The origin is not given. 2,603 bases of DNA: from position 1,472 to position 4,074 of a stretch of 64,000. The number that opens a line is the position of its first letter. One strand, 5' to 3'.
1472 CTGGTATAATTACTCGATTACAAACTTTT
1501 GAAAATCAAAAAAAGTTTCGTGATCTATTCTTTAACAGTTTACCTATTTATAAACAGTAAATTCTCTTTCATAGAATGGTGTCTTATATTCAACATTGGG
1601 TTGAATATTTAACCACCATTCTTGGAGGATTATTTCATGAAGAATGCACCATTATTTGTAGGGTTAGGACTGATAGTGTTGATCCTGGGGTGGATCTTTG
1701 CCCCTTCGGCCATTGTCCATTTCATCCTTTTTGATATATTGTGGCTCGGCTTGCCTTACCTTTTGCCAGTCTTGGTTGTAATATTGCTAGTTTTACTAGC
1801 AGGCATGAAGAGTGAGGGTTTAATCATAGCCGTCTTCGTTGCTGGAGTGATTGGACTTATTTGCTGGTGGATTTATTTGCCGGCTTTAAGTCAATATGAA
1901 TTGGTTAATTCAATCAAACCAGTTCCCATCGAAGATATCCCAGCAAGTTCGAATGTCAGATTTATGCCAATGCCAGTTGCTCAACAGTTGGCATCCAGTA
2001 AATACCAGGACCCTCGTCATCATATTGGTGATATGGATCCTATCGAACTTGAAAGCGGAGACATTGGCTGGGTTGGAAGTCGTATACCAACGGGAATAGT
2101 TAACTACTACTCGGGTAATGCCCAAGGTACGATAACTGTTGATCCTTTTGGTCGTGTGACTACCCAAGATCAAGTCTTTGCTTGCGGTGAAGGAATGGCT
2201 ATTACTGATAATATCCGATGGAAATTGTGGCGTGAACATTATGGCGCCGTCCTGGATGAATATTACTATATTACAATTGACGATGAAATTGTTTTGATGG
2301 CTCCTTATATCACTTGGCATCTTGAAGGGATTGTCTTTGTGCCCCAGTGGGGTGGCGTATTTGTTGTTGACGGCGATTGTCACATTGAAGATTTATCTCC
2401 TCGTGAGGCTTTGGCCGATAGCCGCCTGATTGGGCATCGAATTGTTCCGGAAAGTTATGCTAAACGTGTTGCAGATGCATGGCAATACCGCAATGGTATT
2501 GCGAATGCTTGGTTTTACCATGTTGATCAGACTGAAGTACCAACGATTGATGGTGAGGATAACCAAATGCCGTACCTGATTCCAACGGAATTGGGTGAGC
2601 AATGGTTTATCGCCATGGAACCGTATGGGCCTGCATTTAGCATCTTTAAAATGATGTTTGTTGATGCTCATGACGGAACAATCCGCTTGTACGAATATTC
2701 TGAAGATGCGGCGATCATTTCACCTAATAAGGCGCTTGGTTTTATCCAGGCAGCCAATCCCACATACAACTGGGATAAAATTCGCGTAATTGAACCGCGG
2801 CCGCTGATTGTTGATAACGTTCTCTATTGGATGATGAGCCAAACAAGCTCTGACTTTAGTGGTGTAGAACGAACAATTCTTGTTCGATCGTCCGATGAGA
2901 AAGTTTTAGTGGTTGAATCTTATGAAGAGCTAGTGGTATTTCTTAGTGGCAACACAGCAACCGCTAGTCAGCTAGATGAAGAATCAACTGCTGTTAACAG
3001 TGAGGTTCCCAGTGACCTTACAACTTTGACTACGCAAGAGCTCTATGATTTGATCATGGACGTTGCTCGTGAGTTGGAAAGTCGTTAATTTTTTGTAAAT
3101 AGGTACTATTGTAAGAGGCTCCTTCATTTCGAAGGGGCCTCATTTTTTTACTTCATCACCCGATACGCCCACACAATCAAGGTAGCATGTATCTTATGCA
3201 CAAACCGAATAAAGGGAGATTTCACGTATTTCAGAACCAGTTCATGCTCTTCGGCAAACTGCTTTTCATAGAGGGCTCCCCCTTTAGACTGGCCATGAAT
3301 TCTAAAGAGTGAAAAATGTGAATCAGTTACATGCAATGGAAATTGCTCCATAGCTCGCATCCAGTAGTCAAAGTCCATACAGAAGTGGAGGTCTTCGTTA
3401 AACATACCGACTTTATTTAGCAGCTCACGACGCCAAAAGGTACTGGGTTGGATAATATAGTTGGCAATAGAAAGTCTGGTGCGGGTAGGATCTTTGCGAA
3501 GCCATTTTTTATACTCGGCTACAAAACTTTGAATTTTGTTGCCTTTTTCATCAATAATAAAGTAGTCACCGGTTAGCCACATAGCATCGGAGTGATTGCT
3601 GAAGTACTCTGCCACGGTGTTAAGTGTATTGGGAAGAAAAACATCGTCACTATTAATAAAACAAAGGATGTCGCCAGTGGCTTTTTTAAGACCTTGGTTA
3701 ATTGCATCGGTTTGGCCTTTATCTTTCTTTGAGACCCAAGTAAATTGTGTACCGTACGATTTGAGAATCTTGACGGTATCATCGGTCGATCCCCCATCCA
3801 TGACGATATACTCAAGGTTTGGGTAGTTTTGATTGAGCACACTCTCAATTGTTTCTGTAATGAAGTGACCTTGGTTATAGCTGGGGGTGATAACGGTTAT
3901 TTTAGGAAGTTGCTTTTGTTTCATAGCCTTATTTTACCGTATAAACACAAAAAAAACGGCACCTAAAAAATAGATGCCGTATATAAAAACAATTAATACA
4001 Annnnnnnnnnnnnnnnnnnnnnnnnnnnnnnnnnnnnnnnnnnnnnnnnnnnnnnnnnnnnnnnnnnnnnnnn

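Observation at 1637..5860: Three GC-richer single-gene units of unknown function at the cluster edge (possible acquired island)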

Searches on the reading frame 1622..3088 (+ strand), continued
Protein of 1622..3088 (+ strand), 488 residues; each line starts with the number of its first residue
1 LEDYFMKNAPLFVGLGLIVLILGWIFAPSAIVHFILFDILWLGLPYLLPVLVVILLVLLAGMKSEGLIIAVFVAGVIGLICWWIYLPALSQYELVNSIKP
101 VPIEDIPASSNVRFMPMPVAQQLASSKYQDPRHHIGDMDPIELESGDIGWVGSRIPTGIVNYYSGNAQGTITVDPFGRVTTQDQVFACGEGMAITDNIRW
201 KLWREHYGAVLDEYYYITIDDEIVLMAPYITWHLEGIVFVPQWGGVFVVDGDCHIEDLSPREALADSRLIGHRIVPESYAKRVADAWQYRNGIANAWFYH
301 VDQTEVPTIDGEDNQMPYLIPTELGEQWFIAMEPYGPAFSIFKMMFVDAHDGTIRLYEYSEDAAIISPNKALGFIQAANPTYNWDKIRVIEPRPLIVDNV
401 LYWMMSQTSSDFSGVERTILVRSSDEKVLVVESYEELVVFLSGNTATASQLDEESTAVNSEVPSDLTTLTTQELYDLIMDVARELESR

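Call 104: search_protein_families(library=pfam, proteins=[L013:6530-7789:-, L013:5184-6452:-, L015:9511-10761:-, L015:10890-12167:-, L015:5582-6904:+, L016:7319-7864:+, L016:9546-10067:+, L017:6149-7327:+, L018:5999-7495:+, L018:9418-11922:+], max_evalue=0.0001)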
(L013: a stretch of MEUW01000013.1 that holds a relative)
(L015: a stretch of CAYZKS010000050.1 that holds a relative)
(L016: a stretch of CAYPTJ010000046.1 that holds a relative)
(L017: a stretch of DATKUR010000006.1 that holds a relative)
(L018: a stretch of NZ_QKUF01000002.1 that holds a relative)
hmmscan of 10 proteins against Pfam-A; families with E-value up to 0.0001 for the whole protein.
L013:6530-7789:- (419 aa): 2 families
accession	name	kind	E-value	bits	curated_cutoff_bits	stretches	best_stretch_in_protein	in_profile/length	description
PF05193.26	Peptidase_M16_C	-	1e-25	91.1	23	1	168-339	2-181/181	Peptidase M16 inactive domain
PF00675.25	Peptidase_M16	-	1.5e-21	77.3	22.3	1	24-161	12-148/149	Insulinase (Peptidase family M16)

L013:5184-6452:- (422 aa): 2 families
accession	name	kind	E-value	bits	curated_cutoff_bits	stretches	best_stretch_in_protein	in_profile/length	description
PF05193.26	Peptidase_M16_C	-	6e-38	131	23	1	168-343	2-181/181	Peptidase M16 inactive domain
PF00675.25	Peptidase_M16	-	2.4e-37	128.5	22.3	1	20-161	8-148/149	Insulinase (Peptidase family M16)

L015:9511-10761:- (416 aa): 1 family
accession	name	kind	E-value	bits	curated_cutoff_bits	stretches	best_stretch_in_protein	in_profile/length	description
PF01566.24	Nramp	-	8.2e-88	295.3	29.8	1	37-387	1-356/357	Natural resistance-associated macrophage protein-like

L015:10890-12167:- (425 aa): 2 families
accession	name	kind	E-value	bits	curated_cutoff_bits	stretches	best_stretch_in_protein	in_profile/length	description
PF03448.22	MgtE_N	-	6.3e-25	88.1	25.9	1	186-287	1-102/102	MgtE intracellular N domain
PF00571.33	CBS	-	7.1e-17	61.9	24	2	356-409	2-55/57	CBS domain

L015:5582-6904:+ (440 aa): 1 family
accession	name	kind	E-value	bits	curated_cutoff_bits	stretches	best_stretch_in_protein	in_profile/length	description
PF00155.27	Aminotran_1_2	-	2.4e-37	129.4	19.7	1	69-420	2-360/361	Aminotransferase class I and II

L016:7319-7864:+ (181 aa): 0 families

L016:9546-10067:+ (173 aa): 1 family
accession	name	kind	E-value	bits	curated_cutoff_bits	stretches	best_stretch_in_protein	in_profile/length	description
PF02580.21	Tyr_Deacylase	-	3.8e-52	176.9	25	1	8-172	1-144/144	D-Tyr-tRNA(Tyr) deacylase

L017:6149-7327:+ (392 aa): 2 families
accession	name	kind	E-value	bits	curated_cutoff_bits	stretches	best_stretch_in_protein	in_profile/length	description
PF13529.12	Peptidase_C39_2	-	1.6e-07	32.4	24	1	196-258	86-142/143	Peptidase_C39 like family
PF14399.12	BtrH_N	-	2.4e-07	31.5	29.7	1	188-258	68-134/134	Butirosin biosynthesis protein H, N-terminal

L018:5999-7495:+ (498 aa): 3 families
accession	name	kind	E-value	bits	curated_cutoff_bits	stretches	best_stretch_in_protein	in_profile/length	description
PF00135.34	COesterase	-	9.1e-120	401.4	27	1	8-479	2-499/515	Carboxylesterase family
PF07859.19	Abhydrolase_3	-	4.8e-13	49.8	25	1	112-231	1-112/210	alpha/beta hydrolase fold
PF20434.5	BD-FAE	-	6.6e-13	49.1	26.8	1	97-215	1-111/215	BD-FAE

L018:9418-11922:+ (834 aa): 9 families
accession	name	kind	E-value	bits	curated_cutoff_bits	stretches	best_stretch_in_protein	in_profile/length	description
PF13426.13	PAS_9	-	4.1e-39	133.5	27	3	504-603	4-102/103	PAS domain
PF08447.18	PAS_3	-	6e-32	110.2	25.6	1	515-597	3-87/89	PAS fold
PF02518.31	HATPase_c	-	6.1e-31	107.6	26.4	1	722-833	1-110/111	Histidine kinase-, DNA gyrase B-, and HSP90-like ATPase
PF00989.32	PAS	-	2.9e-30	105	22.6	3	367-476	2-113/113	PAS fold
PF08448.16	PAS_4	-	1.6e-29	102.8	23.1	3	498-606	2-109/110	PAS fold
PF13188.13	PAS_8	-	2.1e-24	85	21.8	2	367-426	2-60/65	PAS domain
PF14417.12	MEDS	-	7.2e-20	71.9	29.8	1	149-303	1-152/161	MEDS: MEthanogen/methylotroph, DcmR Sensory domain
PF00512.31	HisKA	-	6.3e-16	58.6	26.9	1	612-677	2-64/66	His Kinase A (phospho-acceptor) domain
PF24820.1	Diguanyl_cycl_sensor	-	6e-10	39.5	28.1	0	381-430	10-59/109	Diguanylate cyclase-like sensor domain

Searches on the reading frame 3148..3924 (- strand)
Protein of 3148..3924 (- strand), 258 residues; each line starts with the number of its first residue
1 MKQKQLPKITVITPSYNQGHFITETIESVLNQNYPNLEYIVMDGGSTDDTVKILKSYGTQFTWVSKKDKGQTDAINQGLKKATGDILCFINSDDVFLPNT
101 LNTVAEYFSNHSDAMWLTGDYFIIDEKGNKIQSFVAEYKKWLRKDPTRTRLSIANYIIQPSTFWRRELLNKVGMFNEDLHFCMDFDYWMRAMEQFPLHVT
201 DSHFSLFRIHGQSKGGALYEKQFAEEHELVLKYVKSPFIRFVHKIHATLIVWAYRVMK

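Call 4: search_protein_families(library=pfam, proteins=[window:3148-3924:-], max_evalue=1)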
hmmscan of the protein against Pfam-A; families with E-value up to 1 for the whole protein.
window:3148-3924:- (258 aa): 6 families
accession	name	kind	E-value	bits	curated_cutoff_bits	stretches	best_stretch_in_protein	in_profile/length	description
PF00535.33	Glycos_transf_2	-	2.1e-31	109.6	23.3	1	10-172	1-167/168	Glycosyl transferase family 2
PF13641.12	Glyco_tranf_2_3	-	1.3e-14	55.3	27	1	7-192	1-195/230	Glycosyltransferase like family 2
PF10111.15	Glyco_tranf_2_2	-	3.7e-13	50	27.3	1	15-195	6-203/276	Glycosyltransferase like family 2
PF13632.12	Glyco_trans_2_3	-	0.019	15.3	27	1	89-194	4-109/198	Glycosyl transferase family group 2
PF13704.12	Glyco_tranf_2_4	-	0.045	14.7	27.5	1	17-96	2-84/98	Glycosyl transferase family 2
PF12804.13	NTP_transf_3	-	0.046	14.3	27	1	44-116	46-120/160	MobA-like NTP transferase domain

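Call 5: search_protein_families(library=ncbifam, proteins=[window:3148-3924:-], max_evalue=1)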
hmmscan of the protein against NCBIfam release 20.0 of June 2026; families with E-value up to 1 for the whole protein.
window:3148-3924:- (258 aa): 31 families (the best 25 are shown)
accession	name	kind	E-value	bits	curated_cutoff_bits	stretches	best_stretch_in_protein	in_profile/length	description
NF047683.1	TeichurnBiosyTuaG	equivalog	1.4e-24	87.1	400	1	4-137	3-139/252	teichuronic acid biosynthesis protein TuaG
NF007482.0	PRK10073.1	equivalog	1.7e-19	70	423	1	4-132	3-134/334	glycosyltransferase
TIGR03937.1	PgaC_IcaA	equivalog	4.7e-19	68.6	422.3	1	2-121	40-163/407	poly-beta-1,6-N-acetyl-D-glucosamine synthase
TIGR04283.1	glyco_like_mftF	equivalog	3e-18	66.2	182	1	9-200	1-178/221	TIGR04283 family arsenosugar biosynthesis glycosyltransferase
TIGR04009.1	wcaE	equivalog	1.7e-16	60.2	369.2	1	10-132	4-130/248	colanic acid biosynthesis glycosyltransferase WcaE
NF053739.1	GlytfEpsEBac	equivalog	6.8e-16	58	450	1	7-133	1-132/265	glycosyltransferase EpsE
TIGR03965.1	mycofact_glyco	equivalog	1.6e-14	53.7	280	1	4-193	71-265/467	mycofactocin biosynthesis glycosyltransferase MftF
TIGR03111.1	glyc2_xrt_Gpos1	hypoth_equivalog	2.2e-14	53.1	363.95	1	3-144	45-189/439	TIGR03111 family XrtG-associated glycosyltransferase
NF050050.1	ProtGlycPglI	equivalog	2.8e-13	49.9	500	1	7-106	2-106/306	GalNAc(5)-diNAcBac-PP-undecaprenol beta-1,3-glucosyltransferase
NF038299.1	EPS_HpsN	equivalog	1.1e-12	47.5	425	1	7-122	1-120/317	hormogonium polysaccharide biosynthesis glycosyltransferase HpsN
NF041875.1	EPS_EpsD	equivalog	7.6e-12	45.3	370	1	10-180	2-178/325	exopolysaccharide biosynthesis glycosyltransferase EpsD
NF007453.0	PRK10018.1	equivalog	1.3e-10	41.4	382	1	4-214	3-214/280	colanic acid biosynthesis glycosyltransferase WcaA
TIGR04017.1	WcaA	equivalog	1.3e-10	41.3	495.75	1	5-214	3-213/279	colanic acid biosynthesis glycosyltransferase WcaA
TIGR04182.1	glyco_TIGR04182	equivalog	9.9e-10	38.3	325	1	9-109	2-98/293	S-layer glycoprotein N-glycosyltransferase AglJ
NF041394.1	GtaseAglG_Halo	equivalog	1.9e-09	37.2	440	1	15-121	9-119/304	glucosyl-dolichyl phosphate glucuronosyltransferase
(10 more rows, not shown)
